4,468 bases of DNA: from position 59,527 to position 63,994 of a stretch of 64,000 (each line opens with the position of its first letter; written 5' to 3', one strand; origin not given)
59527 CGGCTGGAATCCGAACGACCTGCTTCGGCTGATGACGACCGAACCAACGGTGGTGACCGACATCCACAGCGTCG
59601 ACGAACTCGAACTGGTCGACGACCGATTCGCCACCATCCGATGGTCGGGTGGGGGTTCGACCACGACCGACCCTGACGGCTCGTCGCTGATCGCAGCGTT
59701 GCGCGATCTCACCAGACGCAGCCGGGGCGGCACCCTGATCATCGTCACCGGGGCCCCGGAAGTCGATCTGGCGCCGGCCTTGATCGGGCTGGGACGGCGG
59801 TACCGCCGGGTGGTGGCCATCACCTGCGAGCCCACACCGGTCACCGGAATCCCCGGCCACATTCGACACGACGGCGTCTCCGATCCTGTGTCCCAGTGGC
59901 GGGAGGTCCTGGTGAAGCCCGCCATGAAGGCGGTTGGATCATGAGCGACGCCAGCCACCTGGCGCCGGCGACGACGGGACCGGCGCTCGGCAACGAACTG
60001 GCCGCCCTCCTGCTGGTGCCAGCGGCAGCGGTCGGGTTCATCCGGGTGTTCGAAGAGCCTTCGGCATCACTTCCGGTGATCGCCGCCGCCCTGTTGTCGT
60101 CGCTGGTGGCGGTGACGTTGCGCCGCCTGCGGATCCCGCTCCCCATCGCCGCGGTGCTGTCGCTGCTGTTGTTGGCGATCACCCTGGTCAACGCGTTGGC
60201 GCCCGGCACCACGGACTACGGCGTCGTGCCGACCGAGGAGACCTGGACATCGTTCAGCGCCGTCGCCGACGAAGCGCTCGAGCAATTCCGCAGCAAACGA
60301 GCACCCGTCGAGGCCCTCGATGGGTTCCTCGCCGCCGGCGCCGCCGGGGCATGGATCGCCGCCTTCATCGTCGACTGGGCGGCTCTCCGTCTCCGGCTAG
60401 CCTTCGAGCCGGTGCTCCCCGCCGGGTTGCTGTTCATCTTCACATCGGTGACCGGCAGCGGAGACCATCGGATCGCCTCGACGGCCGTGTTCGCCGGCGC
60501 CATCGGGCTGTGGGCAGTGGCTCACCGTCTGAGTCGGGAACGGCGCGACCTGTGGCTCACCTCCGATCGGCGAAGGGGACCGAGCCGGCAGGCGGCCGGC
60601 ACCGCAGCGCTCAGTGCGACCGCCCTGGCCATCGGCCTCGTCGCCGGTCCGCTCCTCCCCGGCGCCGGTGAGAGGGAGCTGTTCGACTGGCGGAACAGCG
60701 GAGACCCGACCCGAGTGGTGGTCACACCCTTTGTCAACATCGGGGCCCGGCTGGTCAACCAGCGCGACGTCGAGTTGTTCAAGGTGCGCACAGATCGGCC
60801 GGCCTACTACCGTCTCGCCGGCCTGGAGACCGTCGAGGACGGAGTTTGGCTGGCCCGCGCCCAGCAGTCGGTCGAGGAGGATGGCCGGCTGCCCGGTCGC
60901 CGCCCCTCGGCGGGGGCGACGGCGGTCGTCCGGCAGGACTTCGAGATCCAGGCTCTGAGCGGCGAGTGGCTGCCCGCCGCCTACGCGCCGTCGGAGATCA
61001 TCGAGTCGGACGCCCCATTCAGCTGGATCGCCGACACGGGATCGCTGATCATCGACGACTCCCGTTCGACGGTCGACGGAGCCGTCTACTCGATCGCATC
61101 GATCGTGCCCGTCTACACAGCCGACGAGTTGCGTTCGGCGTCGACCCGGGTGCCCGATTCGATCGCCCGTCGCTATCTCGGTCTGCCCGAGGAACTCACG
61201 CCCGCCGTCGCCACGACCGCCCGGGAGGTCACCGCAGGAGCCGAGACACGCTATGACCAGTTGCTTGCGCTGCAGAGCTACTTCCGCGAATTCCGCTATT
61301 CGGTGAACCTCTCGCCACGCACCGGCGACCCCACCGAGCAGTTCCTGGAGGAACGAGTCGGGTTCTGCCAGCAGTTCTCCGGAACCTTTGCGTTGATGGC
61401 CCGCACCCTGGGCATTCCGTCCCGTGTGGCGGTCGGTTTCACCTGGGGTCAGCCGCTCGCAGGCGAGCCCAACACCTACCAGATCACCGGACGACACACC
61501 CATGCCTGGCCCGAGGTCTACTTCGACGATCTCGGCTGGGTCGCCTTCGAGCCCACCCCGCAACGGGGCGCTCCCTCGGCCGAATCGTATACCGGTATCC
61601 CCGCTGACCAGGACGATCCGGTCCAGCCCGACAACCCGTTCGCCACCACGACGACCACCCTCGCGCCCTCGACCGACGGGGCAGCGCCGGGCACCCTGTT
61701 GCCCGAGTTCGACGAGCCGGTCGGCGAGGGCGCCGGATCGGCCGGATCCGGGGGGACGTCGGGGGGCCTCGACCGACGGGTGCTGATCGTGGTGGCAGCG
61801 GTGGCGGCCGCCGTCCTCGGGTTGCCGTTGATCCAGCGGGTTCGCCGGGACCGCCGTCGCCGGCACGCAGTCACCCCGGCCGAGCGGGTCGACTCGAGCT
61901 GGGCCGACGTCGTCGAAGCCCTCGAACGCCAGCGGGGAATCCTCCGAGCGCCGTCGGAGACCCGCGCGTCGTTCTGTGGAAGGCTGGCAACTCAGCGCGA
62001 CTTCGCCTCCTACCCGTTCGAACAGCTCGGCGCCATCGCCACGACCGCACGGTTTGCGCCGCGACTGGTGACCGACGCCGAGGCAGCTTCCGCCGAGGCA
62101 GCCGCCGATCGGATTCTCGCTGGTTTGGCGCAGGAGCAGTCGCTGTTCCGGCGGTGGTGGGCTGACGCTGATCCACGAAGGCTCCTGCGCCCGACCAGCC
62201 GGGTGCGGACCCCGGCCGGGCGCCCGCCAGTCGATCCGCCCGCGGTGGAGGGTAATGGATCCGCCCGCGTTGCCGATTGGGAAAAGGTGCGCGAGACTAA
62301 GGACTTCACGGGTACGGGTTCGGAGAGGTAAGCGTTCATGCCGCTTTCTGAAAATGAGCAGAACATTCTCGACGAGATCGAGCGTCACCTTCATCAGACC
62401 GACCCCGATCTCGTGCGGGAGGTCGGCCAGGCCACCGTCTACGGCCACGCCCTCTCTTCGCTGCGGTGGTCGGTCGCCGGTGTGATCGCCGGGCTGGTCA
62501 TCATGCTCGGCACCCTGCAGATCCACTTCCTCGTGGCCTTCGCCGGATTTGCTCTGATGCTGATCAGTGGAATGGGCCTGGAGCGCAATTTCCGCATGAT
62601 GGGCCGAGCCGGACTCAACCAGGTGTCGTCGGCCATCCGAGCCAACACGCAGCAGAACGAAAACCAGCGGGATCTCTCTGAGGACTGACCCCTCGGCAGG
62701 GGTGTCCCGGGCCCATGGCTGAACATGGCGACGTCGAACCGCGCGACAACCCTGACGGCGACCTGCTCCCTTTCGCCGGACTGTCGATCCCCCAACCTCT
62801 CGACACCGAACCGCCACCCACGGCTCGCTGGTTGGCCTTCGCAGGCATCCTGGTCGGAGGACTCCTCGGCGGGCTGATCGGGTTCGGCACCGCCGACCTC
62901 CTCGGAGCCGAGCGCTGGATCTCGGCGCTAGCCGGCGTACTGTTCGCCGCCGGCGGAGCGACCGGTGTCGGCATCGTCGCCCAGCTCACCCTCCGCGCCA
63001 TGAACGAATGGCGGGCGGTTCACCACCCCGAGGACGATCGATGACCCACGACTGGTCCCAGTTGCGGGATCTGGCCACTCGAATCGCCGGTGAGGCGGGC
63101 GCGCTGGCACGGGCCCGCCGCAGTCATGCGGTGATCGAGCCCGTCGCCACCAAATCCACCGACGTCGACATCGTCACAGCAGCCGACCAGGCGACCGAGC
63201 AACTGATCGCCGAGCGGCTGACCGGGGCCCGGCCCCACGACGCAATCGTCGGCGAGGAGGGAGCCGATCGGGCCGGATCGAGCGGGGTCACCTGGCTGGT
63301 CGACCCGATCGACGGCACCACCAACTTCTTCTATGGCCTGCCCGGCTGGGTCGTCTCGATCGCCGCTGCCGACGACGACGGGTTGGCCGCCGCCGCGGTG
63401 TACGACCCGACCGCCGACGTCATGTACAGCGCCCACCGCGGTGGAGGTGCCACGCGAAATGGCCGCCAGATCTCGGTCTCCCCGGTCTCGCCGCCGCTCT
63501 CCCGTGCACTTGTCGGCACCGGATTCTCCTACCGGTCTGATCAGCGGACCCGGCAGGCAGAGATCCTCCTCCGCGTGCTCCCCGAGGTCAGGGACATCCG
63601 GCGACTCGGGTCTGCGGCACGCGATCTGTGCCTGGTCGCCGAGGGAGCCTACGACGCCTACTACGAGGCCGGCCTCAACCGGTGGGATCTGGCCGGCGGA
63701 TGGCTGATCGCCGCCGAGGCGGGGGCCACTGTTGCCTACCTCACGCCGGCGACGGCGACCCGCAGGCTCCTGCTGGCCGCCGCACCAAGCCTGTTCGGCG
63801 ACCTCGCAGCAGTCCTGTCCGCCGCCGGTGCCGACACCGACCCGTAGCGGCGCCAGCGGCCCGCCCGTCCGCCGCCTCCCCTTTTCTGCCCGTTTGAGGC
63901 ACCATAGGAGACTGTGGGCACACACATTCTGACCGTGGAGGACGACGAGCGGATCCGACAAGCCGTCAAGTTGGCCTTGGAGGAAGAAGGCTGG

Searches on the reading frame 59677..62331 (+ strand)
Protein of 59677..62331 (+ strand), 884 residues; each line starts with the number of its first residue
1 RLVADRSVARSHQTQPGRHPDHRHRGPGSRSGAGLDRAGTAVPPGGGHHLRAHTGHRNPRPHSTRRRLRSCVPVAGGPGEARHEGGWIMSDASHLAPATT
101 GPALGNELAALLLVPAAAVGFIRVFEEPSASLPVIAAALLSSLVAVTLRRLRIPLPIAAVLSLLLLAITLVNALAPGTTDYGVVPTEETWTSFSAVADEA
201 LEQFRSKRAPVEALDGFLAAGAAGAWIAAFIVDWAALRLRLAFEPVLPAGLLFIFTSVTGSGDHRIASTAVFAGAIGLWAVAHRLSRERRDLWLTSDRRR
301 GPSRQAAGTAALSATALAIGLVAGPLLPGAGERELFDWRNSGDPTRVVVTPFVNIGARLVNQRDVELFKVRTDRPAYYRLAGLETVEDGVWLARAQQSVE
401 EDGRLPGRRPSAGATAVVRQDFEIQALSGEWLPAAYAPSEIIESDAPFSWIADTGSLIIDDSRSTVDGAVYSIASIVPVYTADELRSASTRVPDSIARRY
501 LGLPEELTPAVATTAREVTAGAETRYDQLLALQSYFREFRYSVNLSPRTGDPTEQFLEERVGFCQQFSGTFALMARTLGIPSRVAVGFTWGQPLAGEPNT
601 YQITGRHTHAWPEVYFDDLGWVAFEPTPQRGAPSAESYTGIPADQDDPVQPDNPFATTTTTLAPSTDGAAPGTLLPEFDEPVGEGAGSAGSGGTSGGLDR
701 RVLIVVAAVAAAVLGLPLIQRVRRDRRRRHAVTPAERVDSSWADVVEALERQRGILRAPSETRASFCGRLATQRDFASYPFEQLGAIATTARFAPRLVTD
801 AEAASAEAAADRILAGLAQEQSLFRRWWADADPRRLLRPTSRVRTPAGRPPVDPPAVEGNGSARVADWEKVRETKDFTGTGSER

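Call 30: search_protein_families(library=pfam, proteins=[window:59677-62331:+], max_evalue=0.001)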
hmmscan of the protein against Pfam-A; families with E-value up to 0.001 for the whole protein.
window:59677-62331:+ (884 aa): 2 families
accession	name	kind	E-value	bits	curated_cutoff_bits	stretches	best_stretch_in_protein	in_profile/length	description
PF11992.13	TgpA_N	-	1.3e-26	93.9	30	1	113-481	2-332/333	TgpA N-terminal domain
PF01841.26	Transglut_core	-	7.5e-26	91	23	1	513-626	2-108/108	Transglutaminase-like superfamily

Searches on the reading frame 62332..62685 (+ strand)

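Call 45: search_protein_families(library=pfam, proteins=[window:62332-62685:+], max_evalue=0.001)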
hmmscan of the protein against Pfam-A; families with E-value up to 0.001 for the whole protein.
window:62332-62685:+ (118 aa): 1 family
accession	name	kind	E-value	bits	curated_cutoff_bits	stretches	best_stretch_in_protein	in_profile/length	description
PF11239.13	DUF3040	-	3.7e-18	66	24.7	1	3-80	1-82/84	Protein of unknown function (DUF3040)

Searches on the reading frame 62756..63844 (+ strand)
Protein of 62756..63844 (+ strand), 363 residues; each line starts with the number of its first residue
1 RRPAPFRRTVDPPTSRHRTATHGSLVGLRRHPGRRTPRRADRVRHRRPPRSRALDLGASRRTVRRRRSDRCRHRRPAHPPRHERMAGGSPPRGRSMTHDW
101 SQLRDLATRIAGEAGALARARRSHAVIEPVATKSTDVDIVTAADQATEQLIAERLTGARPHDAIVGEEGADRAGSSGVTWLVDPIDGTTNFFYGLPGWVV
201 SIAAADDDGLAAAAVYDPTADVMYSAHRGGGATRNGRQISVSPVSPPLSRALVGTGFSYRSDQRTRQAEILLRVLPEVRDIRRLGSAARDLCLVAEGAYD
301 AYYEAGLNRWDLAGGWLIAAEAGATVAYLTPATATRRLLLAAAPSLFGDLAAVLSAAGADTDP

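Call 45: search_protein_families(library=pfam, proteins=[window:62756-63844:+], max_evalue=0.001)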
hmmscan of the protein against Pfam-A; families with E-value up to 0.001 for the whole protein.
window:62756-63844:+ (363 aa): 1 family
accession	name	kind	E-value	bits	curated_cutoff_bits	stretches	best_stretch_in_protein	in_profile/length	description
PF00459.30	Inositol_P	-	8.2e-59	199.7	27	1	100-342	2-254/271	Inositol monophosphatase family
